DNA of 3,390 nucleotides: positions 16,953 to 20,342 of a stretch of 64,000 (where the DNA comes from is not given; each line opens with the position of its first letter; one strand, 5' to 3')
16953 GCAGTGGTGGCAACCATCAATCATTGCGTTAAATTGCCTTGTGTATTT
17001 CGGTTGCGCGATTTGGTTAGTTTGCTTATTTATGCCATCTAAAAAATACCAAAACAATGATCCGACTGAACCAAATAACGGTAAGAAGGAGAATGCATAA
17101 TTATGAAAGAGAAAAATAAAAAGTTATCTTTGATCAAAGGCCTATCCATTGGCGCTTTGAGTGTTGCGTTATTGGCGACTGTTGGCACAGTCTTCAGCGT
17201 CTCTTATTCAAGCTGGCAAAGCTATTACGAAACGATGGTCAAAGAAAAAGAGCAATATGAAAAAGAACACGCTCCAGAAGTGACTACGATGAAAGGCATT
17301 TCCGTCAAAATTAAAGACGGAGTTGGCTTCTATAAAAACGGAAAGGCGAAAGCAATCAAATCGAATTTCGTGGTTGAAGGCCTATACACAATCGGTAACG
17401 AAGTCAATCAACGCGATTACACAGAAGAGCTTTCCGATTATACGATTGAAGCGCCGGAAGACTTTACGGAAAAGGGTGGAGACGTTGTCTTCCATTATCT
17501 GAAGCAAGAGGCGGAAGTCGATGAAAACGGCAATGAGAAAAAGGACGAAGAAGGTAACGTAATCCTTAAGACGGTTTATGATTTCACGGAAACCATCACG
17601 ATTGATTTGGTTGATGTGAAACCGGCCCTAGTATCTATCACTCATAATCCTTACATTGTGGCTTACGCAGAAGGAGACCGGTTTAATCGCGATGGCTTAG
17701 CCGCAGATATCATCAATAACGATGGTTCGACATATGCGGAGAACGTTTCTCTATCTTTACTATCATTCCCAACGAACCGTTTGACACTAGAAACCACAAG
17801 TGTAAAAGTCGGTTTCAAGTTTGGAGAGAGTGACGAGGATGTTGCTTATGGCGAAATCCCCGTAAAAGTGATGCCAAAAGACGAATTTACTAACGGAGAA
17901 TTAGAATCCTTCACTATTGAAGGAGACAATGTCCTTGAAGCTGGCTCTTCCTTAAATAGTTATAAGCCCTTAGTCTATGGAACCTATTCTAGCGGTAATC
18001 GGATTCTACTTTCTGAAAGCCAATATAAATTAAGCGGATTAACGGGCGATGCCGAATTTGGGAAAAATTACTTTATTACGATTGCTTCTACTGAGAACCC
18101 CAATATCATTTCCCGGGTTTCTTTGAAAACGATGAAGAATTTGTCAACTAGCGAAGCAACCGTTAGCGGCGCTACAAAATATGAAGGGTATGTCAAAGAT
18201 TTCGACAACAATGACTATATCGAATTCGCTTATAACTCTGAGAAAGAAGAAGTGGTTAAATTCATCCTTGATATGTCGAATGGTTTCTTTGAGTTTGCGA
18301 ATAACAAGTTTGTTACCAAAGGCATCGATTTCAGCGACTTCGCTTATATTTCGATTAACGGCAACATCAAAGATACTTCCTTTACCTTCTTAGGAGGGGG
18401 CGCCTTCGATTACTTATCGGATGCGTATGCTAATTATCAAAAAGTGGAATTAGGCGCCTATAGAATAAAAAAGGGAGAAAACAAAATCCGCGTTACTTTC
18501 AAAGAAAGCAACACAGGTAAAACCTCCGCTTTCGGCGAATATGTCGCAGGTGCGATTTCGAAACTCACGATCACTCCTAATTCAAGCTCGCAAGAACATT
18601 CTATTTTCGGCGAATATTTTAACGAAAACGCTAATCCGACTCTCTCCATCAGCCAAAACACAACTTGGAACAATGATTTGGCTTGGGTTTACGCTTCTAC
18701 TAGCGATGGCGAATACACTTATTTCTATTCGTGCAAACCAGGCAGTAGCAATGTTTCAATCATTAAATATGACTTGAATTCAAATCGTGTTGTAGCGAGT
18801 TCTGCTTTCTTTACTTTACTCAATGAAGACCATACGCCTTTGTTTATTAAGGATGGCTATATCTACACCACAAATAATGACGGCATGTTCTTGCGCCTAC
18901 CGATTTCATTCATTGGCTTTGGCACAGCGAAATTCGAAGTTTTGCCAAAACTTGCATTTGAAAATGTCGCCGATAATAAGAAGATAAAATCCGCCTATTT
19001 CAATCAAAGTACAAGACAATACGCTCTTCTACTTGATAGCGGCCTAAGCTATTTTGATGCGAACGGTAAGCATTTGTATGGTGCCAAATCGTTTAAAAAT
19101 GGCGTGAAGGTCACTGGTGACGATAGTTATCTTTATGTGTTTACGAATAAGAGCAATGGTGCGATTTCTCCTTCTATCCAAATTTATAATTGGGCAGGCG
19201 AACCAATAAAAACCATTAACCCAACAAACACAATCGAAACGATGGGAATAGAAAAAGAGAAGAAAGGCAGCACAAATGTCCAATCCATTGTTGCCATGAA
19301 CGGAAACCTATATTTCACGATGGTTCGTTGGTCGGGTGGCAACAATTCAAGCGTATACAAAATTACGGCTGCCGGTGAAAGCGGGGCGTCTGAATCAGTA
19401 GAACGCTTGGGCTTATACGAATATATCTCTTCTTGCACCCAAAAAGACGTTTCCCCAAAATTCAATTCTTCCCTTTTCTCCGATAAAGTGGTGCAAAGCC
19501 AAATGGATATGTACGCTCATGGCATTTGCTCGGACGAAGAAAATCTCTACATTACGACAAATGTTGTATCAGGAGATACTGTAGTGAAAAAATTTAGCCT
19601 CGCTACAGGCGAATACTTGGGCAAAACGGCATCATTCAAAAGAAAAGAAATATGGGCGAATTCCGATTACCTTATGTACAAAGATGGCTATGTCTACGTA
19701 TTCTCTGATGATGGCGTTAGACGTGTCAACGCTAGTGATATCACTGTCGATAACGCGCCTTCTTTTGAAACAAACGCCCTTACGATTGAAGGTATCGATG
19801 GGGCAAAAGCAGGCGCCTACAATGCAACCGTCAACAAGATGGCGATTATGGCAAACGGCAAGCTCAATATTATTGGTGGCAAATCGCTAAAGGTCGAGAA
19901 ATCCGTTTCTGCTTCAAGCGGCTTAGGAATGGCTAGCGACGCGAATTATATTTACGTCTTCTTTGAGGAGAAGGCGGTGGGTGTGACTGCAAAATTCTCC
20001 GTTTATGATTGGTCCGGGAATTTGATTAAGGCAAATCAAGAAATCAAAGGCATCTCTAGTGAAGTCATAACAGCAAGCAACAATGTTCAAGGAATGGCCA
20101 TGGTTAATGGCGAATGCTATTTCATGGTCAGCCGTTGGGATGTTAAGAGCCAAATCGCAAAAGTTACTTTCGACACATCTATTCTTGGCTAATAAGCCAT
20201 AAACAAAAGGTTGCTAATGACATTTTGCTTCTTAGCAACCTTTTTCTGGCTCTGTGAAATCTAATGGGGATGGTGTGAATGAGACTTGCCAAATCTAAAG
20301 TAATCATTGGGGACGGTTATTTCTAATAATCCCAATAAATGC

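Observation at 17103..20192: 1029-aa orphan surface protein co-transcribed with the GH3 enzyme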

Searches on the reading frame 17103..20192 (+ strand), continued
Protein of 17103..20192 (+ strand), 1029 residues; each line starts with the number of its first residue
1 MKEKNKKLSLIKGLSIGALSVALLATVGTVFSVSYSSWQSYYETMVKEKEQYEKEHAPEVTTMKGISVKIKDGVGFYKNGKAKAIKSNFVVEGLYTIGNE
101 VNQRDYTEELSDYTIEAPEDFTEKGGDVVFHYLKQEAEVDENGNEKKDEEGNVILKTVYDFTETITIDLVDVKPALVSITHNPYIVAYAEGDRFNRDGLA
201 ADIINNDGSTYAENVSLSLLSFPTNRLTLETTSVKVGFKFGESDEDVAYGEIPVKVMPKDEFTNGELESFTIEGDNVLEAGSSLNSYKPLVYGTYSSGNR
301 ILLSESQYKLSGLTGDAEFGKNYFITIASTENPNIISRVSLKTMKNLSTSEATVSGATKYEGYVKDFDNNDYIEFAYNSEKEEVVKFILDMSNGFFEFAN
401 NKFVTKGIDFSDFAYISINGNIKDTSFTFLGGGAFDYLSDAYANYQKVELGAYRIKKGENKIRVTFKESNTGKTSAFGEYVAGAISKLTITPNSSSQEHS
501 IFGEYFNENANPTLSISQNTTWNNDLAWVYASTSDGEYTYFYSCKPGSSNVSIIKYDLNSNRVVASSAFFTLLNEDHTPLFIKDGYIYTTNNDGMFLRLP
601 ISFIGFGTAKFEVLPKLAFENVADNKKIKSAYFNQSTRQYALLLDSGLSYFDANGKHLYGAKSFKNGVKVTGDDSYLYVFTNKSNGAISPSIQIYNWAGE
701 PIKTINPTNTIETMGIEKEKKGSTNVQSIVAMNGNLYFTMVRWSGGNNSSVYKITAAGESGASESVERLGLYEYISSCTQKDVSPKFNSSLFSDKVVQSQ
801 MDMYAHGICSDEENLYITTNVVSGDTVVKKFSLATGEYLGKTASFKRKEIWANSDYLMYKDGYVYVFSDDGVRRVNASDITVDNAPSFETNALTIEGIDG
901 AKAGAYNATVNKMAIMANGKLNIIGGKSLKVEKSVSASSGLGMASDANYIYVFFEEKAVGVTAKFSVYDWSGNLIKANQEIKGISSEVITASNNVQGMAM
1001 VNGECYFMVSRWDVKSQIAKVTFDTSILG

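Call 91: find_encoding_contigs(protein=P0201, flank=4000, max_places=10)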
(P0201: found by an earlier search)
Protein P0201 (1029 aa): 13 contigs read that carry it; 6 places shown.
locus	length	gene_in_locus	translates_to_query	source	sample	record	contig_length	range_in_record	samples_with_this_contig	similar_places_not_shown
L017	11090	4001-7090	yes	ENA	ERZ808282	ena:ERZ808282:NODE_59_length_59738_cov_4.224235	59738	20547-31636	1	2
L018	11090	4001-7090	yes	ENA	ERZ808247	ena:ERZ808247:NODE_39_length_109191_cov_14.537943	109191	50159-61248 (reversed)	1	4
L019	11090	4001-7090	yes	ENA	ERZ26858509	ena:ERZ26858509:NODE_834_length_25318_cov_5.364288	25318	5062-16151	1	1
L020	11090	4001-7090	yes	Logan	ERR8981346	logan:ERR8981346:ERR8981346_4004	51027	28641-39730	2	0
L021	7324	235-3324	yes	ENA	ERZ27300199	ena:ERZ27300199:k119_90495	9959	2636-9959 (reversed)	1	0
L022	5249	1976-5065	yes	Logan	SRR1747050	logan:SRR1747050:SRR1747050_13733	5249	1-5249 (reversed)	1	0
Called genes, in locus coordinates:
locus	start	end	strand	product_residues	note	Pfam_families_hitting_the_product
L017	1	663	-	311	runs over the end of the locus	PF02737:3HCDH_N, PF00725:3HCDH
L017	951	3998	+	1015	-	PF01915:Glyco_hydro_3_C, PF14310:Fn3-like, PF00933:Glyco_hydro_3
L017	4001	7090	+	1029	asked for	-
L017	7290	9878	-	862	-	PF00403:HMA, PF00122:E1-E2_ATPase, PF00702:Hydrolase, PF00403:HMA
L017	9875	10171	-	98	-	PF02583:Trns_repr_metal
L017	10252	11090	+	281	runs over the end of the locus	PF13350:Y_phosphatase3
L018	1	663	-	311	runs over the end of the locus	PF02737:3HCDH_N, PF00725:3HCDH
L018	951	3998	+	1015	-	PF01915:Glyco_hydro_3_C, PF14310:Fn3-like, PF00933:Glyco_hydro_3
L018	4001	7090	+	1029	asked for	-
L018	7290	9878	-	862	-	PF00403:HMA, PF00122:E1-E2_ATPase, PF00702:Hydrolase, PF00403:HMA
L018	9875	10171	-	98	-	PF02583:Trns_repr_metal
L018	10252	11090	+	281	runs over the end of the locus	PF13350:Y_phosphatase3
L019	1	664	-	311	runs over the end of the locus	PF02737:3HCDH_N, PF00725:3HCDH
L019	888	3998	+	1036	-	PF01915:Glyco_hydro_3_C, PF14310:Fn3-like, PF00933:Glyco_hydro_3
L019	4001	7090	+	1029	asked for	-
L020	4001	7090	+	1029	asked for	-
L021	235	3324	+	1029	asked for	-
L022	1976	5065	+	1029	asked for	-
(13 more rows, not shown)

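Call 92: find_encoding_contigs(protein=P0202, flank=4000, max_places=10)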
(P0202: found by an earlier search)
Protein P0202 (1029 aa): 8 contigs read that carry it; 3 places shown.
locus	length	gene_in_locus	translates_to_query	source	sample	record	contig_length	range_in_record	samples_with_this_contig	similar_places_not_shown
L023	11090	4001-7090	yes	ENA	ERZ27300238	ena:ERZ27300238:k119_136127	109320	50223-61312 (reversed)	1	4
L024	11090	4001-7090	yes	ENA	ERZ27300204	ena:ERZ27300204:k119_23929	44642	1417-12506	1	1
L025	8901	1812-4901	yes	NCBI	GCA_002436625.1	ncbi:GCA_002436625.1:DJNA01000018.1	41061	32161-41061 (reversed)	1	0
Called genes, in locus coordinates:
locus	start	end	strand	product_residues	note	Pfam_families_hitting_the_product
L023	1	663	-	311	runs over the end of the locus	PF02737:3HCDH_N, PF00725:3HCDH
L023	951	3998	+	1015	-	PF01915:Glyco_hydro_3_C, PF14310:Fn3-like, PF00933:Glyco_hydro_3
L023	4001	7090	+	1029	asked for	-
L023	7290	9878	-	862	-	PF00403:HMA, PF00122:E1-E2_ATPase, PF00702:Hydrolase, PF00403:HMA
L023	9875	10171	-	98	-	PF02583:Trns_repr_metal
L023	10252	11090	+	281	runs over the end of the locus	PF13350:Y_phosphatase3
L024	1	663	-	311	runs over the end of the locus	PF02737:3HCDH_N, PF00725:3HCDH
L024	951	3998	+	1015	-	PF01915:Glyco_hydro_3_C, PF14310:Fn3-like, PF00933:Glyco_hydro_3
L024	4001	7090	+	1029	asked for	-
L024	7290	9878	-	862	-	PF00403:HMA, PF00122:E1-E2_ATPase, PF00702:Hydrolase, PF00403:HMA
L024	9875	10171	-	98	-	PF02583:Trns_repr_metal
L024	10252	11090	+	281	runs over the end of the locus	PF13350:Y_phosphatase3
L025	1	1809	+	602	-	?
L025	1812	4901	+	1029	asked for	-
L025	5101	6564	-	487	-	PF00702:Hydrolase, PF00403:HMA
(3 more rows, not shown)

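Call 94: search_dna_similar(query=window:17103-20189:+, collection=phages, mode=protein, max_evalue=0.001, max_rows=15)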
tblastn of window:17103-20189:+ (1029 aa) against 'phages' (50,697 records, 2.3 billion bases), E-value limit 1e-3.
No match.

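Call 96: find_encoding_contigs(protein=P0122, flank=6000, max_places=3)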
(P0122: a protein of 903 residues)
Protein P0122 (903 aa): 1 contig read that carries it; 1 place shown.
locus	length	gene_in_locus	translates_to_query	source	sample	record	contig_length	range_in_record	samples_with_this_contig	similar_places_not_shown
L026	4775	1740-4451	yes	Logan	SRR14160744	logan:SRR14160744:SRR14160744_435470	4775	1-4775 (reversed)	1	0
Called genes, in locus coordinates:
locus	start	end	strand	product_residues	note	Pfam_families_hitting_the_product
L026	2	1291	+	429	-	?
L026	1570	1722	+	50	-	-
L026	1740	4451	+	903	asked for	-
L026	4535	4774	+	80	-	?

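Call 97: find_encoding_contigs(protein=P0148, flank=6000, max_places=3)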
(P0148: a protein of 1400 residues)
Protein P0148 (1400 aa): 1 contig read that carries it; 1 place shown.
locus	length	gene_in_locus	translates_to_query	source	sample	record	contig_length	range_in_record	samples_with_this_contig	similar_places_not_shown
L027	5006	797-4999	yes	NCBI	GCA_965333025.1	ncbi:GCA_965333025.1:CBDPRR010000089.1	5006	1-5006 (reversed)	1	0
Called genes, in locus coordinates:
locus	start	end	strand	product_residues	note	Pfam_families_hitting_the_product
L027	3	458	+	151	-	?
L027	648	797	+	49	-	-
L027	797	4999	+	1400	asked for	-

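Call 98: find_encoding_contigs(protein=P0160, flank=6000, max_places=3)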
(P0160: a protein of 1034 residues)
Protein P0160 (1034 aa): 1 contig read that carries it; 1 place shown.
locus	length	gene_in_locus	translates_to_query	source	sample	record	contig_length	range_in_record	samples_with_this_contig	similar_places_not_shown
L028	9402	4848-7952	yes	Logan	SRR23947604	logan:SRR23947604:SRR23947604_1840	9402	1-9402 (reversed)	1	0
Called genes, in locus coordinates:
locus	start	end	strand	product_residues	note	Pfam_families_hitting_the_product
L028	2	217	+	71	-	?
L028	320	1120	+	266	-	-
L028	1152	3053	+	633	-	PF03717:PBP_dimer, PF00905:Transpeptidase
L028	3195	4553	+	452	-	PF01554:MatE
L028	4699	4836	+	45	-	-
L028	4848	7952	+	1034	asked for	PF03478:Beta-prop_KIB1-4 (faint)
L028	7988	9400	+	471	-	?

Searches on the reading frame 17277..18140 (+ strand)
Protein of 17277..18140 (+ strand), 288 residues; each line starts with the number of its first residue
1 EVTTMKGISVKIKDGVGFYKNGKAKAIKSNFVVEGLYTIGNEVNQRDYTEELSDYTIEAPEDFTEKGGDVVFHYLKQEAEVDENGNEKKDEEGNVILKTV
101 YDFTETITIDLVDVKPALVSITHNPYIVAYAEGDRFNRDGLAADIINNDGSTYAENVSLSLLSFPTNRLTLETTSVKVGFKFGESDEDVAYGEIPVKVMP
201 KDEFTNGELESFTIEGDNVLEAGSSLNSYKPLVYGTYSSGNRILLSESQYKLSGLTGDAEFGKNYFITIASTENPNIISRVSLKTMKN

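Call 77: search_solved_structures(query=A5, max_evalue=1, show_alignments=2)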
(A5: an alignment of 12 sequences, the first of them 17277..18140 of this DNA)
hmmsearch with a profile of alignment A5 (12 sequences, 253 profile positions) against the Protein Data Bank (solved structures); distinct sequences matched with E-value up to 1: 5.
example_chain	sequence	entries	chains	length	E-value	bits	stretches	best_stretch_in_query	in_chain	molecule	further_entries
4fdw_A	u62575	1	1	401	9.7e-07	31.6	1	88-166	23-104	leucine rich hypothetical protein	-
4fd0_A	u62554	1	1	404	3.7e-06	29.7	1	89-167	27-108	Leucine rich hypothetical protein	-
3bu1_A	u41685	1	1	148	0.012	18.2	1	101-176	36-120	Lipocalin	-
3bs2_A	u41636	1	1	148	0.012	18.2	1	101-176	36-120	Lipocalin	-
1uai_A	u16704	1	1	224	0.12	14.9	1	35-78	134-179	polyguluronate lyase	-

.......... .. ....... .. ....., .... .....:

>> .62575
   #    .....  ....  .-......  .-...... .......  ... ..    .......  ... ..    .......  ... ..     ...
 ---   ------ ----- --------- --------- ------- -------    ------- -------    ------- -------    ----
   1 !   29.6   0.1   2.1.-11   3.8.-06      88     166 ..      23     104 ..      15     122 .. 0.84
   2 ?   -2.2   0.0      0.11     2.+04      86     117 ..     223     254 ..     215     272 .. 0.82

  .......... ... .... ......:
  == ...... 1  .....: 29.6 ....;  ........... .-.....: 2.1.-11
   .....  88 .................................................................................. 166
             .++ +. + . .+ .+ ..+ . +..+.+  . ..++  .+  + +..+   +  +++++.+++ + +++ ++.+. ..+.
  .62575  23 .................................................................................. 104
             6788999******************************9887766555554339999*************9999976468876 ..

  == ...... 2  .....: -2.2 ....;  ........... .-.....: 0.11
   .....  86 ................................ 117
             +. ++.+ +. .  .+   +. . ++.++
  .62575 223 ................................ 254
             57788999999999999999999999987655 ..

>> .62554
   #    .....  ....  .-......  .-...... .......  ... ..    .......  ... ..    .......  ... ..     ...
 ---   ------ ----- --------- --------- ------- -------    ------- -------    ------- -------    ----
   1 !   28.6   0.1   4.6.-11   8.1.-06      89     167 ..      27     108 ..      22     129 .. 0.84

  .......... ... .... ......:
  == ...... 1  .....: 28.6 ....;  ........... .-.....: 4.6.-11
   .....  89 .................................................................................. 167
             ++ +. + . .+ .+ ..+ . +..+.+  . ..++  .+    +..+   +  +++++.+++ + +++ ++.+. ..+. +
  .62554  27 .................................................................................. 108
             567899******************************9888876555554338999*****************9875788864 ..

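Call 78: search_protein_families(library=pfam, alignment_id=A5, max_evalue=0.1)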
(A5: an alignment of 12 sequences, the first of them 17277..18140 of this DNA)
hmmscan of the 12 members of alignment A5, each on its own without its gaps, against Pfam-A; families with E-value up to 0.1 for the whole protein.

A. member 1, window:17277-18140:+ (288 aa): 1 family
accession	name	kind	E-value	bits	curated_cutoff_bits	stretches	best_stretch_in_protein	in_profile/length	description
PF14281.12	PDDEXK_4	-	0.093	13.1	22.3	0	39-107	92-156/183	PD-(D/E)XK nuclease superfamily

B. families by the number of members that match (of 12 scanned): 11 families
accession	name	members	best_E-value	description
PF07523.18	Big_3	8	6.2e-12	Bacterial Ig-like domain (group 3)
PF16640.11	Big_3_5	1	0.0008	Bacterial Ig-like domain (group 3)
PF02736.25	Myosin_N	1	0.015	Myosin N-terminal SH3-like domain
PF08428.16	Rib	1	0.023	Rib domain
PF11774.14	Lsr2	1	0.026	Lsr2 dimerization domain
PF22349.1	Fervidolysin_SD2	1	0.066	Fervidolysin, second beta-sandwich domain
PF07532.17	Big_4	1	0.072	Bacterial Ig-like domain (group 4)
PF18957.6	RibLong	1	0.08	Long Rib domain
PF02494.22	HYR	1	0.086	HYR domain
PF12866.13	DUF3823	1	0.086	Protein of unknown function (DUF3823) N-terminal domain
PF14281.12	PDDEXK_4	1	0.093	PD-(D/E)XK nuclease superfamily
